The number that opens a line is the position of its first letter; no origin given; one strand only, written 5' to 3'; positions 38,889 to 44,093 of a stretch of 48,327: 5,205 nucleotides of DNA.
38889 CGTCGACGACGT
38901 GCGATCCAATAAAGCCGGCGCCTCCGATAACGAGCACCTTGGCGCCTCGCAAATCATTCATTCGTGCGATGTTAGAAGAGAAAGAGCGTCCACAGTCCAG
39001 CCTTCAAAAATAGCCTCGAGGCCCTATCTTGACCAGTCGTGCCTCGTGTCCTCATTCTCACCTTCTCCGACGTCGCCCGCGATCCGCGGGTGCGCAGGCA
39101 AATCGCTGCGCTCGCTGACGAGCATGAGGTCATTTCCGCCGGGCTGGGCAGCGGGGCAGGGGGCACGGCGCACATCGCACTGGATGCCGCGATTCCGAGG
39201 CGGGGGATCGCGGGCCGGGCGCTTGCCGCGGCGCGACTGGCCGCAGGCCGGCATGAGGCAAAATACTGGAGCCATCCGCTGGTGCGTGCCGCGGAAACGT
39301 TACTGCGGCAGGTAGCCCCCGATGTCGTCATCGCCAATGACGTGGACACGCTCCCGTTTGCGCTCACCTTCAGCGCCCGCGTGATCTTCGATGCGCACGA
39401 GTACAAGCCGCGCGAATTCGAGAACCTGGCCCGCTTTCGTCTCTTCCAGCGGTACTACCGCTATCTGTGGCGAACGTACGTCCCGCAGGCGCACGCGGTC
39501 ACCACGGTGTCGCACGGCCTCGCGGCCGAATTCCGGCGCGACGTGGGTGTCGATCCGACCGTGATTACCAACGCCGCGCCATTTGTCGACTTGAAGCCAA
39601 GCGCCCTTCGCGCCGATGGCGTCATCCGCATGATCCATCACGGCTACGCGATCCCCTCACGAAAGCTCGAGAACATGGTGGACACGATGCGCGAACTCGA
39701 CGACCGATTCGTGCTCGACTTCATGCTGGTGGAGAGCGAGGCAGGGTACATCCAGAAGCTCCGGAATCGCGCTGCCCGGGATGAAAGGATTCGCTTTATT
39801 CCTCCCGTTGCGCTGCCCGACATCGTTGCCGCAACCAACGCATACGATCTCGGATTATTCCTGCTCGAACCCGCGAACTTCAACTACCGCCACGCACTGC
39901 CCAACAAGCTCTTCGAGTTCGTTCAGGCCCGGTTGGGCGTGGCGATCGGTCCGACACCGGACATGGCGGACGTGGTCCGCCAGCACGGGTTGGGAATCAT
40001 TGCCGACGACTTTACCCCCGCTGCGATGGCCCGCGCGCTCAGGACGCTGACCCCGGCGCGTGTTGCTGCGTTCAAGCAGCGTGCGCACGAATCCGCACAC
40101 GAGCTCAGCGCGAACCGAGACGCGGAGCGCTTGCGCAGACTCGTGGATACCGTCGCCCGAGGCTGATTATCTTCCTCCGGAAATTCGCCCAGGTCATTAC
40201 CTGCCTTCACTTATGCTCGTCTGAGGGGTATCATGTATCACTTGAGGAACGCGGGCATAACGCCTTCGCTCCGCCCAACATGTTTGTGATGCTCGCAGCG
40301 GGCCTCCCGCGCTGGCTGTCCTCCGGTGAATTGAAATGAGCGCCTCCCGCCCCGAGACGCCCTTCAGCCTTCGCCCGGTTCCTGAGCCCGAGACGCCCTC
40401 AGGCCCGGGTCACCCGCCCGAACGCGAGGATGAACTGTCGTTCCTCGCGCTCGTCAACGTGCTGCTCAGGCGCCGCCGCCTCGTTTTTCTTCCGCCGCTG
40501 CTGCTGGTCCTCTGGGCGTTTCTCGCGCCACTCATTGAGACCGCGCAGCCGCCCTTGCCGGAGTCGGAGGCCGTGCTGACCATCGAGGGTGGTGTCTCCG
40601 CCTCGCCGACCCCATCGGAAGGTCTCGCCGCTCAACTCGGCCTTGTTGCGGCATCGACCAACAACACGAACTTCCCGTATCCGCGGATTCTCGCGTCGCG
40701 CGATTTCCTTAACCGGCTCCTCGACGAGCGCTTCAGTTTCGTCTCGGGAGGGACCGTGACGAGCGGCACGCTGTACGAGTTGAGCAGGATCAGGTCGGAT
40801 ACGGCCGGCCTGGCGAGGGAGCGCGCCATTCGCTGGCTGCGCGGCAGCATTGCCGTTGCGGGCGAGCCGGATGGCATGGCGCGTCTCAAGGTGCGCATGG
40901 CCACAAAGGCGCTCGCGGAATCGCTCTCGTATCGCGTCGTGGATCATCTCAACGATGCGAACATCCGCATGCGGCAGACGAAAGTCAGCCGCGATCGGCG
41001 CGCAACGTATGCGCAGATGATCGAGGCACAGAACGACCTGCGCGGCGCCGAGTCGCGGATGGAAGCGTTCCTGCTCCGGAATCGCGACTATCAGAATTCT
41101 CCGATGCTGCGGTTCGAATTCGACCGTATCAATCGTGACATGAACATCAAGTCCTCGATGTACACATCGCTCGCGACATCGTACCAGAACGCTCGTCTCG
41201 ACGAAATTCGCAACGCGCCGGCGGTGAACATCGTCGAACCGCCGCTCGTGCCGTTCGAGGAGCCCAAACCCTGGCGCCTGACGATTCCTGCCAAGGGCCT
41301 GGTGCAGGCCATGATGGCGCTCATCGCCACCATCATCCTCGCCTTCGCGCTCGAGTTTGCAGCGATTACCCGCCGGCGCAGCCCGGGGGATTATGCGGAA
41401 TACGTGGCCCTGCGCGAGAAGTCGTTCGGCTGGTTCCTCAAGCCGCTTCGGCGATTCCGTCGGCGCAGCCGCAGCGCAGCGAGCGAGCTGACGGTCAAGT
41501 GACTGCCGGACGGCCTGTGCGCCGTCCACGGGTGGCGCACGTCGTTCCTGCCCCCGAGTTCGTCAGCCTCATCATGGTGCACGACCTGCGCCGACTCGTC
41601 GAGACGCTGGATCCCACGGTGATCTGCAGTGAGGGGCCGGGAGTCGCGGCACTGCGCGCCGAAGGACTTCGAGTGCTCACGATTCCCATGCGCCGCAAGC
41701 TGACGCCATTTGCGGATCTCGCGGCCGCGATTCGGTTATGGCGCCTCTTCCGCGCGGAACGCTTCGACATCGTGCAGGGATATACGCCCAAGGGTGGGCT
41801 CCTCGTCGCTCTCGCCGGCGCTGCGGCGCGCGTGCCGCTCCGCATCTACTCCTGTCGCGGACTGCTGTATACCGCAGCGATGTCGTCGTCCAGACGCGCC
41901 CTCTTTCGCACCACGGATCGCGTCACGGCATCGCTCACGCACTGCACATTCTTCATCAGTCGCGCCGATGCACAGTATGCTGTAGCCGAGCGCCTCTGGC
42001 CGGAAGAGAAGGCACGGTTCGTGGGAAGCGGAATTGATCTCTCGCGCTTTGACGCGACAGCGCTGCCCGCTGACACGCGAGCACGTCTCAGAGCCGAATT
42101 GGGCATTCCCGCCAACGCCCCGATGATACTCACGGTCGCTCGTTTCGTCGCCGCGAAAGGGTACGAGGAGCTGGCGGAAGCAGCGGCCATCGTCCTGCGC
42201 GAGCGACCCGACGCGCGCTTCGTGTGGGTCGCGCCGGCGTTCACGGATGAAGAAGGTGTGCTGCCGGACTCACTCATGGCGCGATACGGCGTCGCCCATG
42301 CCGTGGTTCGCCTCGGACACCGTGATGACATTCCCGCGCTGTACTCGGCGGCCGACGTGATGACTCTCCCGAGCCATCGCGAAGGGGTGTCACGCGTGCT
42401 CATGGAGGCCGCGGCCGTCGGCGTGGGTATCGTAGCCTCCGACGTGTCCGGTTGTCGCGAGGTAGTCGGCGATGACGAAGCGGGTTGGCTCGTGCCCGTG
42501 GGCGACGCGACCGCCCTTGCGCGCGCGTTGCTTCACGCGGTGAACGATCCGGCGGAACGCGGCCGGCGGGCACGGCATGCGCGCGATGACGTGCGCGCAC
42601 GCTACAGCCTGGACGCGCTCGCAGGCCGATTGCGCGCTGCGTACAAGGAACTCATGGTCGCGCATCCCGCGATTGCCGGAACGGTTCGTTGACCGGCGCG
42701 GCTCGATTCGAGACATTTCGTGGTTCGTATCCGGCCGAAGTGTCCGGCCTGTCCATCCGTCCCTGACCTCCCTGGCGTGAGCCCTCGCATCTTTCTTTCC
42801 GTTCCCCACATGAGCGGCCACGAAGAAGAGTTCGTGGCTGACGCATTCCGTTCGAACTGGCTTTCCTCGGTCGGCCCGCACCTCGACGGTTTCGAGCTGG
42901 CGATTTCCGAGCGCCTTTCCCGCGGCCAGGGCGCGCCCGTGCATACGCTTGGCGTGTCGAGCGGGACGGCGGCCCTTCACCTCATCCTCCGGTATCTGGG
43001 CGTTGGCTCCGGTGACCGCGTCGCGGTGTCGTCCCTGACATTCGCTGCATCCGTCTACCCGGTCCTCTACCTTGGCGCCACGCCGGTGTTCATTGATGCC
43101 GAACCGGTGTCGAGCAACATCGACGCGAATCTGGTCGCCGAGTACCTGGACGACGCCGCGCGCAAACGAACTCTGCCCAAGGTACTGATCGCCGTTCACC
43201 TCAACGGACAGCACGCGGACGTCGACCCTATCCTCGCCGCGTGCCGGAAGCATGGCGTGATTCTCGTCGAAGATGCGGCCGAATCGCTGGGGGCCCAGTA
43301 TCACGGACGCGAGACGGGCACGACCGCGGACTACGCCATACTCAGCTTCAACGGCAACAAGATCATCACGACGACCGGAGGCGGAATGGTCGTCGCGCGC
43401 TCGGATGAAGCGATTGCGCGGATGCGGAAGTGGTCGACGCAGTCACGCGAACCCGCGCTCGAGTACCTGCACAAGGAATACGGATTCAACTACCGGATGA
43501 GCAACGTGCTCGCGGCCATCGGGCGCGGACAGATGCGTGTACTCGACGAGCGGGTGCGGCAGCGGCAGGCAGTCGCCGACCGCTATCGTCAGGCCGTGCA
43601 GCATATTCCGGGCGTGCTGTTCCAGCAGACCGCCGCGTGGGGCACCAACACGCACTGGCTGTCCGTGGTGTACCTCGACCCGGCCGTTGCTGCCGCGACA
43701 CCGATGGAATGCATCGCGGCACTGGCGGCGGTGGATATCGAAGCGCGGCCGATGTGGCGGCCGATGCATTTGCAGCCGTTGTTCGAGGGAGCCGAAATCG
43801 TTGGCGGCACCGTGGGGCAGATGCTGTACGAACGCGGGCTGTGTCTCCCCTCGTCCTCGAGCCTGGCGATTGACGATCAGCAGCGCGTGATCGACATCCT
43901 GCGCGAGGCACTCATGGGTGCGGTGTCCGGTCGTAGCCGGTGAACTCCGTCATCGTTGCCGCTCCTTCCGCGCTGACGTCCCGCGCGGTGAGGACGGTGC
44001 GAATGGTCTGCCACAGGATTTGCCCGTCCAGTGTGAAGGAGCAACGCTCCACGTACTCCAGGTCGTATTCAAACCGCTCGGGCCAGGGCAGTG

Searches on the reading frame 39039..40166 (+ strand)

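Call 6: search_protein_families(library=pfam, proteins=[window:39039-40166:+])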
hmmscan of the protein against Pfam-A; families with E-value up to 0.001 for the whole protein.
window:39039-40166:+ (375 aa): 2 families
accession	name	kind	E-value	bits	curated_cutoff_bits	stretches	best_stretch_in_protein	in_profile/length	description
PF13439.12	Glyco_transf_4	-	1.5e-08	35.3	28.5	1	71-178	50-164/170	Glycosyltransferase Family 4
PF13579.12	Glyco_trans_4_4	-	3.3e-06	28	29.7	1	17-176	6-152/158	Glycosyl transferase 4-like domain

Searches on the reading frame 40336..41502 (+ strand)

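Call 6: search_protein_families(library=pfam, proteins=[window:40336-41502:+])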
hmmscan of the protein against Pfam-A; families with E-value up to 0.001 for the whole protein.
window:40336-41502:+ (388 aa): 2 families
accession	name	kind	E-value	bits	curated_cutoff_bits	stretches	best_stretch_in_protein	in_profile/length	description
PF02706.20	Wzz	-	4.5e-05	24.1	25.5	1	32-131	1-90/91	Chain length determinant protein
PF13807.11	GNVR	-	0.00091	19.5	27.7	0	264-334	8-78/82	G-rich domain on putative tyrosine kinase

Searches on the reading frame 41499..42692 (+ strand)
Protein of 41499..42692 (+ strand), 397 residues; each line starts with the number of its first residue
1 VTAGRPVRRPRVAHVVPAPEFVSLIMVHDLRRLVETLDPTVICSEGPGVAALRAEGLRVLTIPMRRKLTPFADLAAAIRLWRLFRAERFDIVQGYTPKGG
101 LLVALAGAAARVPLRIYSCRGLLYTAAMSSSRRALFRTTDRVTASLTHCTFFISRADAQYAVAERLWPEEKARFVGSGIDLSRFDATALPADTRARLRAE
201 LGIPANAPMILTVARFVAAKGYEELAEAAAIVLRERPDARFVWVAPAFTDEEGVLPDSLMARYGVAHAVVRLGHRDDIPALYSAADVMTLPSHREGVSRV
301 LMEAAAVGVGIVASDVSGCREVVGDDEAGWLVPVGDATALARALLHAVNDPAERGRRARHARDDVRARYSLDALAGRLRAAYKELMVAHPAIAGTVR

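Call 6: search_protein_families(library=pfam, proteins=[window:41499-42692:+])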
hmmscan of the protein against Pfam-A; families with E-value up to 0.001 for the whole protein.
window:41499-42692:+ (397 aa): 7 families
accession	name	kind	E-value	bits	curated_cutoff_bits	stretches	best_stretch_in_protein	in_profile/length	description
PF00534.26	Glycos_transf_1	-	6.5e-30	104.4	26.4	1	195-362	3-170/172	Glycosyl transferases group 1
PF13692.12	Glyco_trans_1_4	-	4.5e-28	98.7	27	1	208-350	2-142/142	Glycosyl transferases group 1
PF13579.12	Glyco_trans_4_4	-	1.5e-15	58.3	29.7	1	36-176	17-156/158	Glycosyl transferase 4-like domain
PF13439.12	Glyco_transf_4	-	3.3e-12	47.2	28.5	1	34-183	16-170/170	Glycosyltransferase Family 4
PF13477.12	Glyco_trans_4_2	-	6.1e-08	33.4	23.4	1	36-130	24-118/139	Glycosyl transferase 4-like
PF20706.3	GT4-conflict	-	3.3e-07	30.1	26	1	198-376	191-383/385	Family 4 Glycosyltransferase in conflict systems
PF13524.12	Glyco_trans_1_2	-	4.2e-06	27.2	25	1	236-376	12-140/144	Glycosyl transferase-like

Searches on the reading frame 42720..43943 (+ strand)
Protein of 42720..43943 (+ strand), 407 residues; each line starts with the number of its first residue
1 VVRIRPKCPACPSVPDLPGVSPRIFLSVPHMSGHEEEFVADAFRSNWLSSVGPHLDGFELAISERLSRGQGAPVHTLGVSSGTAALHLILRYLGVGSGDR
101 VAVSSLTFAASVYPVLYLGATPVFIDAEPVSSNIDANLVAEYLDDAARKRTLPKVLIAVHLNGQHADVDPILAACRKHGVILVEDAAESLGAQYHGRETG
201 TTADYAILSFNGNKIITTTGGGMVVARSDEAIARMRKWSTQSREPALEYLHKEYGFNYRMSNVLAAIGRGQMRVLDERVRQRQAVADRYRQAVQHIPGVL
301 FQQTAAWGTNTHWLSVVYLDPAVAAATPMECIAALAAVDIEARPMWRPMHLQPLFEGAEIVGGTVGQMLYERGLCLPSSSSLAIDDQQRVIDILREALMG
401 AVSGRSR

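Call 6: search_protein_families(library=pfam, proteins=[window:42720-43943:+])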
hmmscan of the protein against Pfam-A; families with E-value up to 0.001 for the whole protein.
window:42720-43943:+ (407 aa): 2 families
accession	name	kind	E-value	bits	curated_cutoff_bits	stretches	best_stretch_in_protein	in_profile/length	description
PF01041.23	DegT_DnrJ_EryC1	-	1.5e-83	281.4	19.8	1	34-394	6-359/360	DegT/DnrJ/EryC1/StrS aminotransferase family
PF00266.25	Aminotran_5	-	3.2e-05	23.5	21.5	1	79-243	67-229/371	Aminotransferase class-V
